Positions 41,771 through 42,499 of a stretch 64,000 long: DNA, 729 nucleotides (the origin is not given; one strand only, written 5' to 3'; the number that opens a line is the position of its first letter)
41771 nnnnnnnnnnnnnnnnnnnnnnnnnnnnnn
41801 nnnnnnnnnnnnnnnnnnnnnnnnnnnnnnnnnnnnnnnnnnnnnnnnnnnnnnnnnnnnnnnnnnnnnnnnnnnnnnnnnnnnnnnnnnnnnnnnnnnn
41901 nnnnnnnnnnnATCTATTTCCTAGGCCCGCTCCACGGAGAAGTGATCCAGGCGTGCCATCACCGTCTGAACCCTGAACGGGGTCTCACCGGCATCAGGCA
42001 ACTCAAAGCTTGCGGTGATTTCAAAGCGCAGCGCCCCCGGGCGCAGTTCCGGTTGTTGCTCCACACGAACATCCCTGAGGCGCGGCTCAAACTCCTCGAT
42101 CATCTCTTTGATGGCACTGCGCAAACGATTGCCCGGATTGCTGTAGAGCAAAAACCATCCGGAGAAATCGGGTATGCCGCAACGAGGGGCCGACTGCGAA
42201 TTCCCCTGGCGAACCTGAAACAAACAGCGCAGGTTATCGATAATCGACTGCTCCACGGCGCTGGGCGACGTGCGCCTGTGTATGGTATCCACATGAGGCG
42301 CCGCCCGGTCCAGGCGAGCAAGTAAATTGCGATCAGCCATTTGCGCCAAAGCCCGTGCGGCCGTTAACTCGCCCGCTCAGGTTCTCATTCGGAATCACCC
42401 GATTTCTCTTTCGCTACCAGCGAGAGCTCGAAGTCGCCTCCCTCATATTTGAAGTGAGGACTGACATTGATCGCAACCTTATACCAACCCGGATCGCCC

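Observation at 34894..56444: Compact 15-gene T6SS block lacking hcp, vgrG and PAAR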

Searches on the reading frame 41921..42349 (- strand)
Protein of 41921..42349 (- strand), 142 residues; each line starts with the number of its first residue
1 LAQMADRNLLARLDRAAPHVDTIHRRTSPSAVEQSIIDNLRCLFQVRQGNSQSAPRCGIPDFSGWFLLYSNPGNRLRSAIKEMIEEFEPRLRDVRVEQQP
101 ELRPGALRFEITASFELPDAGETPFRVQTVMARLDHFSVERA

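Call 5: search_protein_families(library=pfam, proteins=[window:41921-42349:-], max_evalue=0.01)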
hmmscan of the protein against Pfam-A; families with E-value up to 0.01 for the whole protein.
window:41921-42349:- (142 aa): 1 family
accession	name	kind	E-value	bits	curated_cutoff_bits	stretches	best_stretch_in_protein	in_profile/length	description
PF04965.19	GPW_gp25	-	1.5e-13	50.8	27.2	1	32-115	3-91/96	Baseplate wedge protein gp25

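Call 43: search_protein_families(library=ncbifam, proteins=[window:41921-42349:-], max_evalue=0.00001)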
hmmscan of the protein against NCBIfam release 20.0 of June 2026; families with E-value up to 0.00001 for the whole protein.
window:41921-42349:- (142 aa): 1 family
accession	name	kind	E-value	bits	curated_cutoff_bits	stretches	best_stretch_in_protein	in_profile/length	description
TIGR03357.1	VI_zyme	equivalog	5.8e-21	74.5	53.2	1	8-132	3-126/133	type VI secretion system baseplate subunit TssE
